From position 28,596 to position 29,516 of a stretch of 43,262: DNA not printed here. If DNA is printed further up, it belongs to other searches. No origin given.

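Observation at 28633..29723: Tail-associated peptidoglycan hydrolase gene split by a group I intron carrying an HNH-AP2 homing endonuclease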

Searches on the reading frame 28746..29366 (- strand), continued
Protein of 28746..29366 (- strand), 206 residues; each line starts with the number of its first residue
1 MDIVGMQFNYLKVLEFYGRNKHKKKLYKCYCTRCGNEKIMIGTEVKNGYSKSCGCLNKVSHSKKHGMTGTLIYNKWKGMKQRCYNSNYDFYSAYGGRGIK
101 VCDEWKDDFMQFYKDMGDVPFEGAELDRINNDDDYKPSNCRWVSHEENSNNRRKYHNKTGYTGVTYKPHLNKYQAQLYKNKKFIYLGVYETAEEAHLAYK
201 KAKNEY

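Call 67: search_protein_families(library=pfam, alignment_id=A2, max_evalue=10)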
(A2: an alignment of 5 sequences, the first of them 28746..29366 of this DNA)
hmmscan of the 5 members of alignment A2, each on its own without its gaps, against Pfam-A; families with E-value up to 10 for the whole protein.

A. member 1, window:28746-29366:- (206 aa): 2 families
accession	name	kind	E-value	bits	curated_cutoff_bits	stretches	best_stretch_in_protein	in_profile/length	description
PF00847.26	AP2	-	3.4e-08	34.1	33.3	1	159-206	1-51/54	AP2 domain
PF12677.13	DUF3797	-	5.9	7.3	25.1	0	25-55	12-44/48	Domain of unknown function (DUF3797)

B. families by the number of members that match (of 5 scanned): 8 families
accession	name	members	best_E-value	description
PF00847.26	AP2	2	3.4e-08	AP2 domain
PF08191.17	LRR_adjacent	1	0.097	LRR adjacent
PF06441.18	EHN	1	0.11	Epoxide hydrolase N terminus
PF00035.32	dsrm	1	0.15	Double-stranded RNA binding motif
PF14657.12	Arm-DNA-bind_4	1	0.18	Arm DNA-binding domain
PF21016.3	RlmN_N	1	0.2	Ribosomal RNA large subunit methyltransferase N-terminal domain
PF13465.12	zf-H2C2_2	1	3.8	Zinc-finger double domain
PF12677.13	DUF3797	1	5.9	Domain of unknown function (DUF3797)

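Call 68: find_homologous_proteins(query=window:28746-29366:-, max_evalue=1e-10)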
Query window:28746-29366:- (206 aa): 5364 proteins with E <= 1e-10 among 5446 candidates; the best 120 are listed.
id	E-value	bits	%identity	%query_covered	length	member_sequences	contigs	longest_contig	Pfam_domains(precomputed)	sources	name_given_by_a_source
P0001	7.4e-139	478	100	100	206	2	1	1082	PF00847.27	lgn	-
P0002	1.6e-138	477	100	100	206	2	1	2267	PF00847.27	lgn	-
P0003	4.4e-138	476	99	100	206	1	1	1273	PF00847.27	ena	-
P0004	5.1e-138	476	99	100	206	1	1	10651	PF00847.27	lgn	-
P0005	7.2e-138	475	99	100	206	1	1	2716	PF00847.27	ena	-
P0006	8.7e-138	475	99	100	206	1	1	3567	PF00847.27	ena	-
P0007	1.1e-137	475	99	100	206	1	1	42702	PF00847.27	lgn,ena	-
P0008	2.4e-137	474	99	100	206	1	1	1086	PF00847.27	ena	-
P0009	2.7e-137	473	98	100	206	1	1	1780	PF00847.27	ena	-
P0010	3.8e-130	450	92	100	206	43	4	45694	PF00847.27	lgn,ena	-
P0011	5.8e-128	443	92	100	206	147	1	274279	PF00847.27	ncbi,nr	ncbi:TPA: AP2 domain-containing protein [Staphylococcus aureus]|nr:AP2 domain-containing protein [St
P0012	1.0e-127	442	91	100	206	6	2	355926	PF00847.27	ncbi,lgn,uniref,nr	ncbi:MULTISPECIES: AP2 domain-containing protein [unclassified Staphylococcus]|uniref:AP2 domain-con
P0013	2.6e-126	437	90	100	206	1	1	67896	PF00847.27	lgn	-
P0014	1.6e-124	432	86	100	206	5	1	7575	PF00847.27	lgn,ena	-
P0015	1.8e-124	431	88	100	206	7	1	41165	PF00847.27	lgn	-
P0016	2.4e-119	415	85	100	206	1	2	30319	PF00847.27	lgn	-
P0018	2.5e-110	385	80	100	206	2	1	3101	PF00847.27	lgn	-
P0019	2.1e-108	379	79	100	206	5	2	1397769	PF00847.27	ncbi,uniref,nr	ncbi:AP2/ERF family transcription factor [Staphylococcus xylosus]|uniref:AP2 domain-containing prote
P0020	3.5e-108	378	78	100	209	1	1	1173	PF00847.27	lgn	-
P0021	1.3e-104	367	76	99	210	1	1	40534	PF00847.27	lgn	-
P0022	4.5e-101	355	75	100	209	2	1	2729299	PF00847.27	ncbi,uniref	ncbi:AP2 domain-containing protein [Staphylococcus equorum]|uniref:AP2 domain-containing protein n=1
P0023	6.3e-101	355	73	100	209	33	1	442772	PF00847.27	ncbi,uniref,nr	ncbi:AP2 domain-containing protein [Mammaliicoccus sp. D-M17]|uniref:AP2 domain-containing protein n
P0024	8.4e-98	344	73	99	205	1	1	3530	PF00847.27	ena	-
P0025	4.1e-97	342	73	99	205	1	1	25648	PF00847.27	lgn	-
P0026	3.4e-96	339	73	99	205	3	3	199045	PF00847.27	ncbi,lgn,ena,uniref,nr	ncbi:AP2 domain-containing protein [Staphylococcus hominis]|uniref:AP2 domain-containing protein n=1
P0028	3.0e-95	336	72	99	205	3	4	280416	PF00847.27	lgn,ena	-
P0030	5.4e-95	335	71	99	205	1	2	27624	PF00847.27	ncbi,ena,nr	ncbi:MAG: AP2 domain-containing protein [Staphylococcus lugdunensis]|nr:AP2 domain-containing protei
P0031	1.2e-94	334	70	99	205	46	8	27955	PF00847.27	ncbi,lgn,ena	ncbi:AP2 domain-containing protein [Staphylococcus hominis]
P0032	2.4e-94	333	72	99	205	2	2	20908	PF00847.27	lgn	-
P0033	4.9e-93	329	70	99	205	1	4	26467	PF00847.27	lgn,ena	-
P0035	2.7e-92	326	69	99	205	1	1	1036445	PF00847.27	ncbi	ncbi:AP2 domain-containing protein [Staphylococcus hominis]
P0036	3.6e-91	323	69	100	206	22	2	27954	PF00847.27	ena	-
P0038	3.0e-89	316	66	100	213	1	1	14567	PF00847.27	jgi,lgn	-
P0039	2.2e-85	304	64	100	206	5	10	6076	PF00847.27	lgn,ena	-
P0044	7.2e-73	263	61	95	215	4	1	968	PF00847.27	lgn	-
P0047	1.6e-64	235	54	97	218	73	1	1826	PF00847.27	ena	-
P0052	6.3e-61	224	71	67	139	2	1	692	PF00847.27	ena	-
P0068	1.3e-51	193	49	97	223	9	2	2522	PF00847.27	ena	-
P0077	4.5e-46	175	45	96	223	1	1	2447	PF00847.27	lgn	-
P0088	9.1e-44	168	40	100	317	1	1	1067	PF00847.27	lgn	-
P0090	9.9e-44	168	45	95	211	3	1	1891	PF00847.27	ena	-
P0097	7.8e-43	165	42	93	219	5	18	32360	PF00847.27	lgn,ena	-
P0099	1.4e-42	164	43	99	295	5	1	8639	PF00847.27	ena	-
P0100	1.7e-42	164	47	98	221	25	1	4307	PF00847.27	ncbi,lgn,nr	ncbi:TPA: AP2 domain-containing protein [Klebsiella variicola]|nr:AP2 domain-containing protein [Kle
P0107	4.3e-42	162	39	100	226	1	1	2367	PF00847.27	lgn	-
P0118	5.8e-41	159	40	94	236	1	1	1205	PF00847.27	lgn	-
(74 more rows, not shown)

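Call 75: predict_structure(alignment_id=A3)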
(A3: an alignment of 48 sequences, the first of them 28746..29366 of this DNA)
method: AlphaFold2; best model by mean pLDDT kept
length: 206 residues; sequences in the alignment: 48
mean_pLDDT: 92.0   pTM: 0.53
mean pLDDT of the five models: 92.0, 90.5, 90.3, 89.7, 88.9
residues with pLDDT >= 90: 170; 70-90: 23; 50-70: 10; < 50: 3
segments of 3 or more residues with pLDDT < 50: 61-63
pLDDT, mean of each block of 10 residues (from residue 1): 92 97 97 95 95 77 70 96 96 96 95 97 95 97 92 74 93 95 96 96 91
secondary structure, 60 per line:
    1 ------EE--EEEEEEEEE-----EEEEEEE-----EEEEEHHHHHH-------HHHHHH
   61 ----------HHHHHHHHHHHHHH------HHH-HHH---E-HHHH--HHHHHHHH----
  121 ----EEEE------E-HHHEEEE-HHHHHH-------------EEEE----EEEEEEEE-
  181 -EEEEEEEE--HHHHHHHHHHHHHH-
elements in order: E11-19 E25-31 E37-41 H42-47 H55-60 H71-84 H103-106 H109-116 E125-128 E140-143 H145-150 E164-167 E172-179 E182-189 H192-205

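Call 82: fold_search(model_id=the predicted structure, library=pdb)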
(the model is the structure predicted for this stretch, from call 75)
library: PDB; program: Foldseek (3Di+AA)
matches with E <= 10: 590; with E <= 0.001: 0
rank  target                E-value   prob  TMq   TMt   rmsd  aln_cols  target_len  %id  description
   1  7wq5_A                8.7e-03  1.00  0.24  0.29   4.0        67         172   33  Crystal structure of Arabidopsis transcriptional factor WRINKLED1 with dsDNA (released 2022-08-31)
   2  7wq5_B                1.3e-02  1.00  0.23  0.29   4.8        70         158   30  Crystal structure of Arabidopsis transcriptional factor WRINKLED1 with dsDNA (released 2022-08-31)
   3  7et4_A                1.4e-02  1.00  0.19  0.37   5.5        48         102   31  Crystal structure of Arabidopsis TEM1 AP2 domain (released 2021-09-15)
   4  7et5                  1.8e-02  1.00  0.18  0.37   1.2        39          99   33  Crystal structure of Arabidopsis TEM1 AP2 domain (released 2021-09-15)
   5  7et4_G                4.4e-02  1.00  0.21  0.44   1.0        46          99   30  Crystal structure of Arabidopsis TEM1 AP2 domain (released 2021-09-15)
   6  7et4_D                5.0e-02  1.00  0.22  0.43   1.7        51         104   29  Crystal structure of Arabidopsis TEM1 AP2 domain (released 2021-09-15)
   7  7et4_J                6.0e-02  1.00  0.22  0.44   1.7        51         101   29  Crystal structure of Arabidopsis TEM1 AP2 domain (released 2021-09-15)
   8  9fqr_Ij               7.1e-02  0.21  0.20  0.10  17.6       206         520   17  96-nm repeat of axonemal doublet microtubules from bovine sperm (released 2025-03-26)
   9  9g6k_LG               1.2e-01  0.33  0.17  0.23  12.6       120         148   17  LSU structure derived from the LSU sample of the mitoribosome from T. gondii. (released 2024-12-11)
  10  3igm_B                2.2e-01  0.87  0.15  0.45  14.6        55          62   18  A 2.2A crystal structure of the AP2 domain of PF14_0633 from P. falciparum, bound as a domain-swapped dimer to its cog (released 2009-11-10)
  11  9i05_XH               2.2e-01  0.60  0.16  0.17  11.9        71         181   25  Cryo-EM structure of the large subunit of the mitochondrial ribosome from Toxoplasma gondii (released 2025-06-11)
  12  8j07_c2               3.8e-01  0.11  0.19  0.07  18.3       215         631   12  96nm repeat of human respiratory doublet microtubule and associated axonemal complexes (released 2023-07-26)
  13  3igm_A                4.1e-01  0.77  0.15  0.48  11.4        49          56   16  A 2.2A crystal structure of the AP2 domain of PF14_0633 from P. falciparum, bound as a domain-swapped dimer to its cog (released 2009-11-10)
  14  9i05_Xn               4.1e-01  0.60  0.18  0.20  12.8        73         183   19  Cryo-EM structure of the large subunit of the mitochondrial ribosome from Toxoplasma gondii (released 2025-06-11)
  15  6zn8_F                7.0e-01  0.91  0.15  0.47   1.3        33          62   15  Crystal structure of the H. influenzae VapXD toxin-antitoxin complex (released 2020-11-04)
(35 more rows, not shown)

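Call 86: search_dna_similar(query=window:28746-29366:-, collection=phages, mode=protein, max_rows=60, rows=spread, max_evalue=1e-8)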
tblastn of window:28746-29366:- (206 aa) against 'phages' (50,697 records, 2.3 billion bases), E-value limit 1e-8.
Records with a match: 956; places in all: 1104; records where one place covers at least 80% of the query: 304.
Best place of each record, by identity: >=99% 2; <60% 954.
By first word of the organism name: Staphylococcus 264; Pseudomonas 101; Vibrio 87; Bacillus 79; Escherichia 49; Mycobacterium 45; Enterococcus 39; Acinetobacter 25; Ralstonia 24; Salmonella 21; and 54 more.
By host as written in the record: - 87; Staphylococcus aureus 81; Mycobacterium smegmatis mc2 155 34; Pseudomonas aeruginosa 31; Staphylococcus sp. 29; Staphylococcus carnosus TM300 18; Escherichia coli 16; Pseudomonas aeruginosa PAO1 16; and 315 more.
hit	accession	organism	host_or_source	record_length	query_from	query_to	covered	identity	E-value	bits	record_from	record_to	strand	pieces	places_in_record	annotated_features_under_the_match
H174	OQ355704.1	Staphylococcus phage vB_SepS_BE28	Staphylococcus epidermidis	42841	1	206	100%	99.5%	3e-136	426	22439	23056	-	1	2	HNH endonuclease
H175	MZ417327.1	Staphylococcus phage PG-2021_29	Staphylococcus epidermidis S414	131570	5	164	78%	49.4%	1e-38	146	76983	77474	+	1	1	record has no annotation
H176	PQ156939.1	Staphylococcus phage vB_SauM_HN01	Staphylococcus sp.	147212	5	164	78%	48.8%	6e-38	144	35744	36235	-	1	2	hypothetical protein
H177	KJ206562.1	Staphylococcus phage 812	Staphylococcus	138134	3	197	95%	39.9%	7e-38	144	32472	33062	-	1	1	hypothetical protein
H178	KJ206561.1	Staphylococcus phage 812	Staphylococcus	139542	3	197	95%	39.9%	7e-38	144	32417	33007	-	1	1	hypothetical protein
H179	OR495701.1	Staphylococcus phage CUB-M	Staphylococcus aureus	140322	3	197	95%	39.9%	7e-38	144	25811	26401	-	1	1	hypothetical protein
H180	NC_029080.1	Staphylococcus phage 812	Staphylococcus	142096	3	197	95%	39.9%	7e-38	144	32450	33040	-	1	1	HNH endonuclease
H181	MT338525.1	Staphylococcus phage SAM1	Staphylococcus aureus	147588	3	197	95%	39.9%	7e-38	144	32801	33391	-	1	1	hypothetical protein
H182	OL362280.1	Staphylococcus phage SA4_Green-2022a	Staphylococcus aureus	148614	3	197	95%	39.9%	7e-38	144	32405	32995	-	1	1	hypothetical protein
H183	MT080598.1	Staphylococcus phage vB_SauM_EW6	Staphylococcus carnosus TM300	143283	5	164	78%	48.2%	7e-37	141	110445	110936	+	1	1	record has no annotation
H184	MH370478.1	Pseudomonas phage SRT6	Pseudomonas aeruginosa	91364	2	199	96%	38.5%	3e-27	113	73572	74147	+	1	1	AP2 domain protein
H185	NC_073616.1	Pseudomonas phage vB_PaeS_B8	Pseudomonas aeruginosa B8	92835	2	199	96%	38.5%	3e-27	113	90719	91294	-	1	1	AP2 domain protein/ putative HNH endonuclease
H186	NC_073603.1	Pseudomonas phage PaGz-1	Pseudomonas aeruginosa PAO1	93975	2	199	96%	38.5%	3e-27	113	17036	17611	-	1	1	hypothetical protein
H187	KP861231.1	Acinetobacter phage YMC11/12/R1215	Acinetobacter sp.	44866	1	168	82%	45.0%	5e-39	147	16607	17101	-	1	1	hypothetical protein (x2)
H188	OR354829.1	Staphylococcus phage S-CoN_Ph6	Staphylococcus sp.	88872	2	160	77%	45.2%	1e-32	129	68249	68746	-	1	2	HNH endonuclease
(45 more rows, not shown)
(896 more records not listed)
